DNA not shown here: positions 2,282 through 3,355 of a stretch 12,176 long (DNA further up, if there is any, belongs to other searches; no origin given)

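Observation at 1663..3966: Competence-linked oxidative-folding block: comEC followed by two BdbD-like DsbA paralogs and lgt, with no DsbB/VKOR partner in view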

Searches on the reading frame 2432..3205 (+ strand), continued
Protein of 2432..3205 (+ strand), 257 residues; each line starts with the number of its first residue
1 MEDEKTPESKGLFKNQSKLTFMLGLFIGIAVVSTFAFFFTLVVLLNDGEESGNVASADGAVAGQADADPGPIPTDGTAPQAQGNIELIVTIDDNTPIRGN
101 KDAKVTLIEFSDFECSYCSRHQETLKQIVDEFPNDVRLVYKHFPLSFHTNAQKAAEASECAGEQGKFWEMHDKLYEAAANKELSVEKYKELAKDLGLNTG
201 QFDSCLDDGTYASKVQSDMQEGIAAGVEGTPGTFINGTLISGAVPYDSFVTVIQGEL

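Call 23: search_solved_structures(query=window:2432-3205:+, max_evalue=0.001, show_alignments=2)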
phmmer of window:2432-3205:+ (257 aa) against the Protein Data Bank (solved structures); distinct sequences matched with E-value up to 0.001: 25.
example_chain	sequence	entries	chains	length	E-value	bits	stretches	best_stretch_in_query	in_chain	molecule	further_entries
4pwp_A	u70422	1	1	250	7.6e-18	68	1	98-257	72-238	DsbA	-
7unn_A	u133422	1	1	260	1.2e-17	67.4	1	98-257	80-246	Thioredoxin domain-containing protein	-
4pwo_A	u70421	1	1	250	2.5e-17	66.4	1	99-257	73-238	DsbA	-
3gyk_A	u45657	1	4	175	3.7e-17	65.8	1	92-246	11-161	27kDa outer membrane protein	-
7uno_A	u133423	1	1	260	3e-16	62.8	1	98-257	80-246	Thioredoxin domain-containing protein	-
6nen_A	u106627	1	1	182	3e-16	62.8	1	92-255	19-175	Copper resistance protein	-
6mhh_A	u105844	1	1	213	5.2e-16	62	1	92-255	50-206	Metal resistance protein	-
4xvw_A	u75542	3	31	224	5.5e-16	61.9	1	92-255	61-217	DsbA-like protein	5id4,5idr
4gxz_A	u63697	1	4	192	1.5e-15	60.5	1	80-255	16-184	Suppression of copper sensitivity protein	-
3eu3_A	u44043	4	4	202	2.8e-13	53.1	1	94-257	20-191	BdbD | Disulfide bond formation protein D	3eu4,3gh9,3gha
4n30_A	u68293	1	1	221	1e-12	51.3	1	85-235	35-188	Protein disulfide isomerase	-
7rgv_A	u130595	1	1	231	1.7e-09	40.7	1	98-243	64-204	Thioredoxin domain-containing protein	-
6eez_A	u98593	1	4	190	2.8e-08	36.7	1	92-245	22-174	DsbA-like disulfide oxidoreductase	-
3hd5_A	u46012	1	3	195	3.9e-08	36.2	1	80-242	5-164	Thiol:disulfide interchange protein dsbA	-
9ph2_A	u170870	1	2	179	8.5e-08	35.1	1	92-242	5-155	Thiol:disulfide interchange protein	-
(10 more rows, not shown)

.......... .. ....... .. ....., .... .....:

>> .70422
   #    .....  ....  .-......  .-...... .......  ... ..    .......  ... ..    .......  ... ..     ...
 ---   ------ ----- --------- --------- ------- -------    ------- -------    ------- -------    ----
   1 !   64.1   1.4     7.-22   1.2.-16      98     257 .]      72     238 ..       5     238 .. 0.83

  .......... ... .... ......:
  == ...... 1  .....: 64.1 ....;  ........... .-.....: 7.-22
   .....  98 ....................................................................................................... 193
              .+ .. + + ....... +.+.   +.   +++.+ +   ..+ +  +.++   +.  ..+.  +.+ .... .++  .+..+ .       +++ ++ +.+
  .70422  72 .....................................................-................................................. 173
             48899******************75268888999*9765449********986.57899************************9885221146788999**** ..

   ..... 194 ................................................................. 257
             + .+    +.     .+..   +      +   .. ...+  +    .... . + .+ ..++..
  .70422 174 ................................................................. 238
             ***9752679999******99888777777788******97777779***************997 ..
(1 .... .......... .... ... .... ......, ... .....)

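Call 77: find_encoding_contigs(protein=P0001, flank=5000, max_places=3)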
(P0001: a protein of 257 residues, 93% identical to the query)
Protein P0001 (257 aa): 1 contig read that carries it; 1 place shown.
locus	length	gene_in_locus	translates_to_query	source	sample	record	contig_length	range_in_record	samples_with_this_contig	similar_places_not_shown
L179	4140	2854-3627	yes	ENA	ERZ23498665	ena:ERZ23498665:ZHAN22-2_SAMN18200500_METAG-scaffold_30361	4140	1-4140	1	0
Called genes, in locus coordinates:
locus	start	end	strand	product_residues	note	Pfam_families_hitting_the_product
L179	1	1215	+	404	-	?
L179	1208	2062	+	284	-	PF00753:Lactamase_B, PF12706:Lactamase_B_2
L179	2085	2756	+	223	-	PF13462:Thioredoxin_4, PF01323:DSBA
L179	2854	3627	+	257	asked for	PF13462:Thioredoxin_4, PF01323:DSBA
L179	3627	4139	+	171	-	?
